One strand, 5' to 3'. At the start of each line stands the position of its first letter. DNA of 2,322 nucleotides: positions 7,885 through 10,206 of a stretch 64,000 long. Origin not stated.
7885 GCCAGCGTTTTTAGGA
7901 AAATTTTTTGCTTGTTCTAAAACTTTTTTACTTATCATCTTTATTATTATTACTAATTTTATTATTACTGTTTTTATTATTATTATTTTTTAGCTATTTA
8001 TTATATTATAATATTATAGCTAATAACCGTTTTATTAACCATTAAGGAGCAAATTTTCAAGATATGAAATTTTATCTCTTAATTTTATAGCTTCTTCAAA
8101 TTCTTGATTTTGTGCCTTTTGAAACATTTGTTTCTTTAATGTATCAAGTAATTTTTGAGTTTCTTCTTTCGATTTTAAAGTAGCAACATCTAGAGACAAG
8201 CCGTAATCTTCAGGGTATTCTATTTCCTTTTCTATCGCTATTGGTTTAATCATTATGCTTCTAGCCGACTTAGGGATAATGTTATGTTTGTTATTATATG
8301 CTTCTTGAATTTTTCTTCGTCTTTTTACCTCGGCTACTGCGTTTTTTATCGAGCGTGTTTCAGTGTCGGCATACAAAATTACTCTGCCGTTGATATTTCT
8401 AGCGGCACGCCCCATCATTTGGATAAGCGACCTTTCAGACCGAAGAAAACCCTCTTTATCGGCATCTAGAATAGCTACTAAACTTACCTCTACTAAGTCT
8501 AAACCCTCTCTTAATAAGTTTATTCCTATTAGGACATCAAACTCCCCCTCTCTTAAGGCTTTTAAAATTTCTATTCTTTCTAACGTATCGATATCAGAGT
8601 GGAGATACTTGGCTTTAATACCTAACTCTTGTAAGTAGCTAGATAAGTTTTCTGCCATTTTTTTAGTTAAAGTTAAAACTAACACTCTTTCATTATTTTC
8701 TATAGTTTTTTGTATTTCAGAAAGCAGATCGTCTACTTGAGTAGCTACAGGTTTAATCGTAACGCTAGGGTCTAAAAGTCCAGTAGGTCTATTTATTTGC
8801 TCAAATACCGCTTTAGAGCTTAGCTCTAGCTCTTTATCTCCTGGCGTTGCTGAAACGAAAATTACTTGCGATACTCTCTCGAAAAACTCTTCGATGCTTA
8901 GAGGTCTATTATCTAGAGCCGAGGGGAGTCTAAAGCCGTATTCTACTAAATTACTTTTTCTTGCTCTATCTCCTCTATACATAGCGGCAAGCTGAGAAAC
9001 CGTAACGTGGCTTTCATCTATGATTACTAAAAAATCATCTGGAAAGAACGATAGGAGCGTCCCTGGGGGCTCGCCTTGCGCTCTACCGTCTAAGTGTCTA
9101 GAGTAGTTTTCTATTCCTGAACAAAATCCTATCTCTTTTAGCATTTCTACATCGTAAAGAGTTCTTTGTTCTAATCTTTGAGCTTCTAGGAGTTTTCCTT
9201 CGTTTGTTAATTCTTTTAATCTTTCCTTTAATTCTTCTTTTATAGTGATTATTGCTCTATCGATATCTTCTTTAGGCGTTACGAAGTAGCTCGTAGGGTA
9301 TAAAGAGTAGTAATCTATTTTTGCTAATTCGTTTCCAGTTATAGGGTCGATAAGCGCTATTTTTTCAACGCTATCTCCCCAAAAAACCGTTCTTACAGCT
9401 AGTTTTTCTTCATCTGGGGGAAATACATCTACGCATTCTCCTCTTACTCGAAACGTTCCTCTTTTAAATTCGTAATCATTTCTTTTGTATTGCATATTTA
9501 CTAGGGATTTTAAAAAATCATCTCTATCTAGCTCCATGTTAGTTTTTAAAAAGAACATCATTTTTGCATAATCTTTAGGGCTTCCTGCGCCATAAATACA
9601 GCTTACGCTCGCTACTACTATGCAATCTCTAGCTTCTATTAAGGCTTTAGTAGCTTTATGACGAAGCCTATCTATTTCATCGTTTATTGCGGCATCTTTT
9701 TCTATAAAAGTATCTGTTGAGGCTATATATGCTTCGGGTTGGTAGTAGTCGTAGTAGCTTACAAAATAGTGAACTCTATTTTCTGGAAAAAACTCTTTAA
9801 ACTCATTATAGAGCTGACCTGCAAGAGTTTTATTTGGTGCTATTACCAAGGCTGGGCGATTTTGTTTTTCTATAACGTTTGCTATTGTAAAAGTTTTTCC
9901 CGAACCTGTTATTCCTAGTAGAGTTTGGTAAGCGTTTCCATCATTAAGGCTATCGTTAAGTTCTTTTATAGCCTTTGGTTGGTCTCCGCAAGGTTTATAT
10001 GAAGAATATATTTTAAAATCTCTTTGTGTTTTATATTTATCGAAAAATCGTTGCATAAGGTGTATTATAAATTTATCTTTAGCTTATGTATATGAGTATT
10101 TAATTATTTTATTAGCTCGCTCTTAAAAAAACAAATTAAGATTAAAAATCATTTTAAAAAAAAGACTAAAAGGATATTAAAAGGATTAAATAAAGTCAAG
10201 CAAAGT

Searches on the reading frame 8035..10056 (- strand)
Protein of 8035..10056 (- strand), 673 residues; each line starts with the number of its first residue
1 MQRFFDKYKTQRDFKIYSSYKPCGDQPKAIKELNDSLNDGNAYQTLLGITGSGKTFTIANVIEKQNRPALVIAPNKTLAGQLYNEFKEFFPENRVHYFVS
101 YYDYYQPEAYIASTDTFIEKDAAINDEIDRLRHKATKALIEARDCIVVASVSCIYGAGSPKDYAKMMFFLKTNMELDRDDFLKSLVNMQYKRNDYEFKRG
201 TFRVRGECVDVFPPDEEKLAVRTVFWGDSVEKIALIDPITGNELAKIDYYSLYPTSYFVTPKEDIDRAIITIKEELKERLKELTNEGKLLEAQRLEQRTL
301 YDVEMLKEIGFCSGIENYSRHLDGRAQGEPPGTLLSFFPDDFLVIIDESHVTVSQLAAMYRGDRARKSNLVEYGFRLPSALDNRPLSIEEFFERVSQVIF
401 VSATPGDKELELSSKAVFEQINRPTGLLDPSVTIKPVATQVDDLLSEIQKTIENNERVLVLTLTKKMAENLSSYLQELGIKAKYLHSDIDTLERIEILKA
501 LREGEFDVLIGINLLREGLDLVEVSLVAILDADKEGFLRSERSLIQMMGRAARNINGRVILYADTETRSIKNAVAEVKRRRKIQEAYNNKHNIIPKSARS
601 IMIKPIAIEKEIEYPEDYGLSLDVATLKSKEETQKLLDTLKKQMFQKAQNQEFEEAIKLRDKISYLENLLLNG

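Call 25: search_protein_families(library=pfam, proteins=[window:8035-10056:-], max_evalue=0.00001)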
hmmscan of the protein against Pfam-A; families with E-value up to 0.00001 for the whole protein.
window:8035-10056:- (673 aa): 7 families
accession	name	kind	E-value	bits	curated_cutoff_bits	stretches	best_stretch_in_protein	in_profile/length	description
PF17757.6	UvrB_inter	-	1.2e-29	102.7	22.9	1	170-258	3-91/91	UvrB interaction domain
PF00271.37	Helicase_C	-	2.8e-21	76.3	23.5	1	444-554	6-109/110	Helicase conserved C-terminal domain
PF12344.14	UvrB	-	5.3e-16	58.6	27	1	561-598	1-38/43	Ultra-violet resistance protein B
PF04851.21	ResIII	-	2.1e-12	47.7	22.5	1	25-98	7-87/164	Type III restriction enzyme, res subunit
PF00270.35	DEAD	-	9.2e-10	38.9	26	0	46-128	19-109/167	DEAD/DEAH box helicase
PF02151.25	UVR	-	2.1e-06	27.8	21.5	1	635-668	2-35/36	UvrB/uvrC motif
PF13604.12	AAA_30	-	8e-06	26.2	27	0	35-99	12-77/191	AAA domain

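Call 27: find_homologous_proteins(query=window:8035-10056:-, max_evalue=1e-50)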
Query window:8035-10056:- (673 aa): 8000 proteins with E <= 1e-50 among 8000 candidates; the best 120 are listed.
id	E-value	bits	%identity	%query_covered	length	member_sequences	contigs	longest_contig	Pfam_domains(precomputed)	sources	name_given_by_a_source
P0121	0.0e+0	1486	100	100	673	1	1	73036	PF00270.36,PF02151.26,PF13604.13,PF17757.7,PF00271.38,PF27431.1,PF04851.22,PF12344.15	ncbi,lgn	ncbi:MAG: excinuclease ABC subunit UvrB [Bdellovibrionota bacterium]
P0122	0.0e+0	1221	82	100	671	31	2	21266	PF00270.36,PF02151.26,PF13604.13,PF17757.7,PF13245.13,PF00271.38,PF27431.1,PF04851.22,PF12344.15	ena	-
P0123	0.0e+0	1220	81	100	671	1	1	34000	PF00270.36,PF02151.26,PF13604.13,PF17757.7,PF13245.13,PF00271.38,PF27431.1,PF04851.22,PF12344.15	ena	-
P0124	0.0e+0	1143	77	99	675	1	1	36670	PF00270.36,PF02151.26,PF17757.7,PF00271.38,PF27431.1,PF04851.22,PF12344.15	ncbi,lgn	-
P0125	0.0e+0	1111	75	99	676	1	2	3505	PF00270.36,PF02151.26,PF17757.7,PF00271.38,PF27431.1,PF04851.22,PF12344.15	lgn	-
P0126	0.0e+0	1072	-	-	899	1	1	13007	PF00270.36,PF02151.26,PF14814.12,PF17757.7,PF00271.38,PF27431.1,PF04851.22,PF12344.15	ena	-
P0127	2.8e-283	959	65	98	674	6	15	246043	PF00270.36,PF02151.26,PF17757.7,PF00271.38,PF27431.1,PF04851.22,PF12344.15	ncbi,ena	-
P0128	3.9e-283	959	64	98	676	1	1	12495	PF00270.36,PF02151.26,PF17757.7,PF00271.38,PF27431.1,PF04851.22,PF12344.15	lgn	-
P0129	2.7e-282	956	65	98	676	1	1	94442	PF00270.36,PF02151.26,PF17757.7,PF00271.38,PF27431.1,PF04851.22,PF12344.15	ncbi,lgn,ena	-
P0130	3.1e-282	956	64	98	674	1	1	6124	PF00270.36,PF02151.26,PF17757.7,PF00271.38,PF27431.1,PF04851.22,PF12344.15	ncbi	-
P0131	1.1e-281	954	65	98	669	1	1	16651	PF00270.36,PF02151.26,PF13604.13,PF17757.7,PF00271.38,PF27431.1,PF04851.22,PF12344.15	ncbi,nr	ncbi:MAG: excinuclease ABC subunit UvrB [Candidatus Dadabacteria bacterium]|nr:MAG: excinuclease ABC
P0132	2.3e-281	953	64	98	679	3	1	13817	PF00270.36,PF02151.26,PF17757.7,PF00271.38,PF27431.1,PF04851.22,PF12344.15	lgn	-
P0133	3.7e-281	952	66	98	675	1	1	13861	PF00270.36,PF02151.26,PF17757.7,PF00271.38,PF27431.1,PF04851.22,PF12344.15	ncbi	-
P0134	3.7e-281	952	66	98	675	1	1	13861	PF00270.36,PF02151.26,PF17757.7,PF00271.38,PF27431.1,PF04851.22,PF12344.15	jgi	jgi:excinuclease ABC subunit B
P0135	5.3e-281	952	64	98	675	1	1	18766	PF00270.36,PF02151.26,PF17757.7,PF00271.38,PF27431.1,PF04851.22,PF12344.15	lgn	-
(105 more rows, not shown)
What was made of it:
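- The host is a Bdellovibrionota MAG: call 27.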

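Call 30: find_encoding_contigs(protein=P0121, flank=10000, max_places=4)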
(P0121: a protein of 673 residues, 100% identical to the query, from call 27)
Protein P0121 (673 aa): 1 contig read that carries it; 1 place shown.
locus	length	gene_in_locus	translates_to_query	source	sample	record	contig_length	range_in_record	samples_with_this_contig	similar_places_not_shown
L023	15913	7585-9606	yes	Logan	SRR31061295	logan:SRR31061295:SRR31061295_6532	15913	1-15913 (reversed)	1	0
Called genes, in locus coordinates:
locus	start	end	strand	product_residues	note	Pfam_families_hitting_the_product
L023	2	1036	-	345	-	?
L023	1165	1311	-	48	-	-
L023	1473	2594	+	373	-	PF12913:SH3_6 (weak), PF00877:NLPC_P60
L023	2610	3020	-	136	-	-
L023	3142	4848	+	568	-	PF01554:MatE (faint), PF03023:MurJ, PF13440:Polysacc_synt_3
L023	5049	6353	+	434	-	-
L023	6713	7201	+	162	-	-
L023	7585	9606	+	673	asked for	PF04851:ResIII, PF00270:DEAD (weak), PF13604:AAA_30 (faint), PF17757:UvrB_inter, PF27431:UvrB_3rd, PF00271:Helicase_C, PF12344:UvrB, PF02151:UVR (weak)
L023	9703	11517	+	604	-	PF01541:GIY-YIG, PF27096:UvrC_M, PF22920:UvrC_RNaseH, PF08459:UvrC_RNaseH_dom, PF14520:HHH_5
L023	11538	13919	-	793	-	PF09586:YfhO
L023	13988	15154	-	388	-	PF02684:LpxB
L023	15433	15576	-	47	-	-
